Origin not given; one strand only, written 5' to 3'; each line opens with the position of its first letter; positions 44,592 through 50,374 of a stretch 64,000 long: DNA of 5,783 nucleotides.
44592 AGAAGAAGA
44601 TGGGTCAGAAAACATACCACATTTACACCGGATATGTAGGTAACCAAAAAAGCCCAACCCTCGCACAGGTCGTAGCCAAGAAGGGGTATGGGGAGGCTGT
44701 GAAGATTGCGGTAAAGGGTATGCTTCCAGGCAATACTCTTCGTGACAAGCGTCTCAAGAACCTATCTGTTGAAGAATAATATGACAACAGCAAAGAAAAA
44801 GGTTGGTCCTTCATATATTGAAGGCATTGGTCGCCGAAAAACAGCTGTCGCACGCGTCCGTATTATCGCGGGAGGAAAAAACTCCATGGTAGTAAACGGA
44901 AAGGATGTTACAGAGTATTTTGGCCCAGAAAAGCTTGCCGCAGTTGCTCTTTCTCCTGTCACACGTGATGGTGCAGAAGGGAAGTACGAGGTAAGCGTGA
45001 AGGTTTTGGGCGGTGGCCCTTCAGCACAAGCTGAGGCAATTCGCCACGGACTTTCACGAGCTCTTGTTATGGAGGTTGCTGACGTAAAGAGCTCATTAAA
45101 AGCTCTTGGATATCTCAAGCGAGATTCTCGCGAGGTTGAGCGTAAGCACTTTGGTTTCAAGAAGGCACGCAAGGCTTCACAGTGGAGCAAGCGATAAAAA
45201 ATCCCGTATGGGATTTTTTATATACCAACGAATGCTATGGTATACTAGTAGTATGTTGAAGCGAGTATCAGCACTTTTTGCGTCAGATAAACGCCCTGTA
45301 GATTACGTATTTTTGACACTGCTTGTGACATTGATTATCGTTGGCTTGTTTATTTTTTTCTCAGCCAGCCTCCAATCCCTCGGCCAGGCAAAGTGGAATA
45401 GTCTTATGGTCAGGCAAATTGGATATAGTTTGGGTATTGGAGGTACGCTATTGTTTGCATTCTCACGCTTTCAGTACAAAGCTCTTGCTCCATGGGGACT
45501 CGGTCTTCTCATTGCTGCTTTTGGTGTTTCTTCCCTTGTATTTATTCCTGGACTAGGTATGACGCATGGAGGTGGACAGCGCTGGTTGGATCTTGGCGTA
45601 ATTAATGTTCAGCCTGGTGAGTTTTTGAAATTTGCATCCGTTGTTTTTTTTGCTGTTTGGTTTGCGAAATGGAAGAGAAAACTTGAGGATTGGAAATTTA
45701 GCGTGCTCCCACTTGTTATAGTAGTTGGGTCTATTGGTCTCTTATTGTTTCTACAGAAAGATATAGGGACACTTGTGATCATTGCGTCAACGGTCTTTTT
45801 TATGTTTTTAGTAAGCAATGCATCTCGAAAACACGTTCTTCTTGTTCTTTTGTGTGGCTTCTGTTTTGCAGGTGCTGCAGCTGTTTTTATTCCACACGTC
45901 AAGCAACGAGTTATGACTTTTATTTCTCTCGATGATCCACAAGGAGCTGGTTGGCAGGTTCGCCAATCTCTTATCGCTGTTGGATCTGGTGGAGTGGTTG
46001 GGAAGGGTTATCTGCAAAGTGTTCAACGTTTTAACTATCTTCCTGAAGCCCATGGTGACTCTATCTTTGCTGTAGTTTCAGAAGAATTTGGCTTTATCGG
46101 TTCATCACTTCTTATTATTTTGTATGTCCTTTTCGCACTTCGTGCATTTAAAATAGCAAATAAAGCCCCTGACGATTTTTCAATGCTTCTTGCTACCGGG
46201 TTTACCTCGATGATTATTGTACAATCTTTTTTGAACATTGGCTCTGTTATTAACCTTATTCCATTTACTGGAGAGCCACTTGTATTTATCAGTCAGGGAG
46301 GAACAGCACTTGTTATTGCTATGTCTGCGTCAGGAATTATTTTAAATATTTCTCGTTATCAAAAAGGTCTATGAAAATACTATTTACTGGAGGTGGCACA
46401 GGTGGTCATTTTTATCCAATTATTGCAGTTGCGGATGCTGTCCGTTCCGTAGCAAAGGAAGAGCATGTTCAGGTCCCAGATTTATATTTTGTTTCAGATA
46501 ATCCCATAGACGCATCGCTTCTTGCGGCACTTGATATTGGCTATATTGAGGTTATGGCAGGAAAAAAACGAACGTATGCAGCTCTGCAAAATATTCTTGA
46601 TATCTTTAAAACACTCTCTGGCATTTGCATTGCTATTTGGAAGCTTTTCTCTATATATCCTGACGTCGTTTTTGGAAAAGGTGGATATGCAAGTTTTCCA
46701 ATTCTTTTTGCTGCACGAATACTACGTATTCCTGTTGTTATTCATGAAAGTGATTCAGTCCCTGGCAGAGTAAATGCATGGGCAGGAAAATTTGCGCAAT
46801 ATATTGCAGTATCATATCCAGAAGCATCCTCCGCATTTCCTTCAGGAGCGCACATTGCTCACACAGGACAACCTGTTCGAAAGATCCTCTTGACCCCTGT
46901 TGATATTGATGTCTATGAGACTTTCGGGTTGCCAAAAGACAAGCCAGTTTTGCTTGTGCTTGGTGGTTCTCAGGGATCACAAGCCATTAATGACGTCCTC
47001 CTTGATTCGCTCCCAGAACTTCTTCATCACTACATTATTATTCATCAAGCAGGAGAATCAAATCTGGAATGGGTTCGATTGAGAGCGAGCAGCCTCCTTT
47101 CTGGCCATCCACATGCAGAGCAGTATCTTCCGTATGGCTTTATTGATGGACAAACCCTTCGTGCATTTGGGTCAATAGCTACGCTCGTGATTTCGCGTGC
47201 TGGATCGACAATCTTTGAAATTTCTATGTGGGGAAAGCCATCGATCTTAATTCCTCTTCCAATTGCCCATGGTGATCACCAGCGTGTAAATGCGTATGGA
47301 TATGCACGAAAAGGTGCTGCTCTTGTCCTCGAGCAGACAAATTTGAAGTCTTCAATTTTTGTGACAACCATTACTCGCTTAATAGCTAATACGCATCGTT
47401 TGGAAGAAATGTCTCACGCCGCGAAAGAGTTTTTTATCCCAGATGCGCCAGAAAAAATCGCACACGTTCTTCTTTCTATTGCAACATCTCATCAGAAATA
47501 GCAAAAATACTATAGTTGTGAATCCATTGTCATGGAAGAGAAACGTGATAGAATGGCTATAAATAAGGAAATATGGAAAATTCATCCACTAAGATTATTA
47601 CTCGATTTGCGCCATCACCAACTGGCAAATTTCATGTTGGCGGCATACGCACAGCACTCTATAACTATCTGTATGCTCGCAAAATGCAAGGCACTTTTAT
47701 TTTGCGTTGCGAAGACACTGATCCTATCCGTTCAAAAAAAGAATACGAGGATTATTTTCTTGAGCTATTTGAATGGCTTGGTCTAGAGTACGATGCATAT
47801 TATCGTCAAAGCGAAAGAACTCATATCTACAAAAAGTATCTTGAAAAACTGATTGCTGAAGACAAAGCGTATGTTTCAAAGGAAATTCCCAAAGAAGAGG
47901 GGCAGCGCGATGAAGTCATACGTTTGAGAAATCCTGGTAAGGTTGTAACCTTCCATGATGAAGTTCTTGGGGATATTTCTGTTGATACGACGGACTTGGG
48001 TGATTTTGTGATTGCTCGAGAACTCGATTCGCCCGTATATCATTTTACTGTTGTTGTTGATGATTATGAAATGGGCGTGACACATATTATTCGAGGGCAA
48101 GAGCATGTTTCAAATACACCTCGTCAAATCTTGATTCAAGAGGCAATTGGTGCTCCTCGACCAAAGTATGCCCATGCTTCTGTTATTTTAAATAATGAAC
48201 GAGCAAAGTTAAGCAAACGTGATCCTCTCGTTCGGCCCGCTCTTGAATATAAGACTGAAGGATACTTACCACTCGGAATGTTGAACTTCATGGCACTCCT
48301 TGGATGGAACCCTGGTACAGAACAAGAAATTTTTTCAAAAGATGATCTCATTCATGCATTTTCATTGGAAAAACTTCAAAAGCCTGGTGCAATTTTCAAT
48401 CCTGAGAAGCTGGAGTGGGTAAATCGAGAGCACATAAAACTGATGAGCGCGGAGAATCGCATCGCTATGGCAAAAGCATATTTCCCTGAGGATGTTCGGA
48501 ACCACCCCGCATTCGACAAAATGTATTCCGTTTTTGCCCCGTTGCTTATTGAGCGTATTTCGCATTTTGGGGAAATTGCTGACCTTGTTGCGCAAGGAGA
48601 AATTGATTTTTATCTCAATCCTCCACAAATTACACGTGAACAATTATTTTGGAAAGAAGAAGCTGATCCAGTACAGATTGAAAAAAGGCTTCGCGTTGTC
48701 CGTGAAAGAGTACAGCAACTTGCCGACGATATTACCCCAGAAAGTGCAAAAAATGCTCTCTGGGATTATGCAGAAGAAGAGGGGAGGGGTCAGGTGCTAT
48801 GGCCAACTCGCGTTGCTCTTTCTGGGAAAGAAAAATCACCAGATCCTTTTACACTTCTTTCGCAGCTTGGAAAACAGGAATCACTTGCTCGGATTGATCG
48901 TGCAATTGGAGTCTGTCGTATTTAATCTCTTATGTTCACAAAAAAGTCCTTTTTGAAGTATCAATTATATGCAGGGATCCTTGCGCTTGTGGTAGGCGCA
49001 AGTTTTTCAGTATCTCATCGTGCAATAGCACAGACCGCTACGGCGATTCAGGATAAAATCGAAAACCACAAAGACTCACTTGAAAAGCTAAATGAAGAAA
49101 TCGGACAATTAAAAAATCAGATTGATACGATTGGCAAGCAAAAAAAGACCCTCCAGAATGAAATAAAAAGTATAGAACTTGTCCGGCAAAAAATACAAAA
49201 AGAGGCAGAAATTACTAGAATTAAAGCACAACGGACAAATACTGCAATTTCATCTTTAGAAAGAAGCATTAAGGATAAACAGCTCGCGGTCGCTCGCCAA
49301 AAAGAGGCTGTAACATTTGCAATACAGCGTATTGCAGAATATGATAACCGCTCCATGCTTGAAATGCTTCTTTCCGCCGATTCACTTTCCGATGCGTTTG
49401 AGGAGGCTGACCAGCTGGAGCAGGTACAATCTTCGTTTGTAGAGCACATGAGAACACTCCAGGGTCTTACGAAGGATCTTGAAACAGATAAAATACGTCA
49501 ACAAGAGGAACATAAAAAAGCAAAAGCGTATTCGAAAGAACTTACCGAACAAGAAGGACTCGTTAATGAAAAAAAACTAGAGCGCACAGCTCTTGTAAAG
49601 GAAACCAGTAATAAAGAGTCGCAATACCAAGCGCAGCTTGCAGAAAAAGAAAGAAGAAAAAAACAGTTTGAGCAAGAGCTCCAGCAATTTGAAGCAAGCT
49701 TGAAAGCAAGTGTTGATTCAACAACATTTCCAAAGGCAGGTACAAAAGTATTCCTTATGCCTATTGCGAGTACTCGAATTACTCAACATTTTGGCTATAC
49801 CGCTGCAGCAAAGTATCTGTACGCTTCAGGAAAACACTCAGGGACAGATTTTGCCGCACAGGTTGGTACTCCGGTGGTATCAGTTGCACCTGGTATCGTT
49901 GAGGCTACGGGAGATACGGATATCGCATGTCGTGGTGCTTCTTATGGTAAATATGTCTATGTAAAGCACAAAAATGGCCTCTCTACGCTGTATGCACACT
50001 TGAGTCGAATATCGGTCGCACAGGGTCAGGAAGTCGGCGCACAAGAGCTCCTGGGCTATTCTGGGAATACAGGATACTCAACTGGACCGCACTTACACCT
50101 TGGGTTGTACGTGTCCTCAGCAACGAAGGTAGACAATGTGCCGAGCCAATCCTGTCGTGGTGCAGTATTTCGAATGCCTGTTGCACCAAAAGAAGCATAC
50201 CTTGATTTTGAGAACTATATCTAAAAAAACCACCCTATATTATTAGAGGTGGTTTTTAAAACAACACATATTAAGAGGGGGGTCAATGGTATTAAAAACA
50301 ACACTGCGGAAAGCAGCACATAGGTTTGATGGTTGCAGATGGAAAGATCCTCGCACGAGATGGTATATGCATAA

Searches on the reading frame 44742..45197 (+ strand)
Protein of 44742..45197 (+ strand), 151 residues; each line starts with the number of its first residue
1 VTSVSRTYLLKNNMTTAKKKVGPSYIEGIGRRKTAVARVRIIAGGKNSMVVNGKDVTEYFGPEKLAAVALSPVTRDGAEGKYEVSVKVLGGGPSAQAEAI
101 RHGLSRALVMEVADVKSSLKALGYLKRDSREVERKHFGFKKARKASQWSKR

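Call 83: search_protein_families(library=pfam, proteins=[window:44742-45197:+], max_evalue=0.0001)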
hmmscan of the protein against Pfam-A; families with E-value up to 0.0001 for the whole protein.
window:44742-45197:+ (151 aa): 1 family
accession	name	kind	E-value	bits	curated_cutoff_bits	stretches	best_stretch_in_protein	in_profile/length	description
PF00380.25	Ribosomal_S9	-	4.7e-36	124.3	22.5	1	30-151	1-121/121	Ribosomal protein S9/S16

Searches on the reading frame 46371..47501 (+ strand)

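Call 37: search_protein_families(library=pfam, proteins=[window:46371-47501:+], max_evalue=0.00001)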
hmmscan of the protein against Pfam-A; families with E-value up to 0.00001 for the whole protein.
window:46371-47501:+ (376 aa): 2 families
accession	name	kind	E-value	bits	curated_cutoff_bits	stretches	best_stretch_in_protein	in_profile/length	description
PF04101.22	Glyco_tran_28_C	-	1.6e-28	100.3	22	1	193-361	1-164/166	Glycosyltransferase family 28 C-terminal domain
PF03033.26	Glyco_transf_28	-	8.5e-26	91.1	26.2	1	3-146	1-138/139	Glycosyltransferase family 28 N-terminal domain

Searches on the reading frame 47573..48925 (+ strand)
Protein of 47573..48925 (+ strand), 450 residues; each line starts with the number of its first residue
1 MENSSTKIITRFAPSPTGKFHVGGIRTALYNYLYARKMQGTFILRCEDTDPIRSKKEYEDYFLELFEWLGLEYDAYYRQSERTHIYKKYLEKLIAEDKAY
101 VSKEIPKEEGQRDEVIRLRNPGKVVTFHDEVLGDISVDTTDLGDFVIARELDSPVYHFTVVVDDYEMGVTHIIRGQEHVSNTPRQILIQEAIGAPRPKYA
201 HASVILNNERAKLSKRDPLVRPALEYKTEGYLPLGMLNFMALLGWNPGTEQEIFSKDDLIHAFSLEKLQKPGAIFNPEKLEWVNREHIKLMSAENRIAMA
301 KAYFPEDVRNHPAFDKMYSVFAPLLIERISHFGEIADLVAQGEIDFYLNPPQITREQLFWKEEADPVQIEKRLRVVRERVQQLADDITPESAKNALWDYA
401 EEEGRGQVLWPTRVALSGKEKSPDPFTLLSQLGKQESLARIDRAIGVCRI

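Call 7: search_protein_families(library=pfam, proteins=[window:47573-48925:+], max_evalue=0.001)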
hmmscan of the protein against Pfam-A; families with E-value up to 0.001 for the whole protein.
window:47573-48925:+ (450 aa): 2 families
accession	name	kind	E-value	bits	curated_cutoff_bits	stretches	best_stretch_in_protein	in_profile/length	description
PF00749.27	tRNA-synt_1c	-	2.9e-82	276.5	23.4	2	109-282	139-314/314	tRNA synthetases class I (E and Q), catalytic domain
PF19269.4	Anticodon_2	-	6.7e-20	72.4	23.6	1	303-445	9-141/141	Anticodon binding domain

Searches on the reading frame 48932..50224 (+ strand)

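Call 37: search_protein_families(library=pfam, proteins=[window:48932-50224:+], max_evalue=0.00001)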
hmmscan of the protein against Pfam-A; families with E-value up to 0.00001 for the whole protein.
window:48932-50224:+ (430 aa): 1 family
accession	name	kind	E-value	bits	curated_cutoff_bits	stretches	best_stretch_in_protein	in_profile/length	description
PF01551.29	Peptidase_M23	-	4.8e-27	94.4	28.7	1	301-395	2-90/96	Peptidase family M23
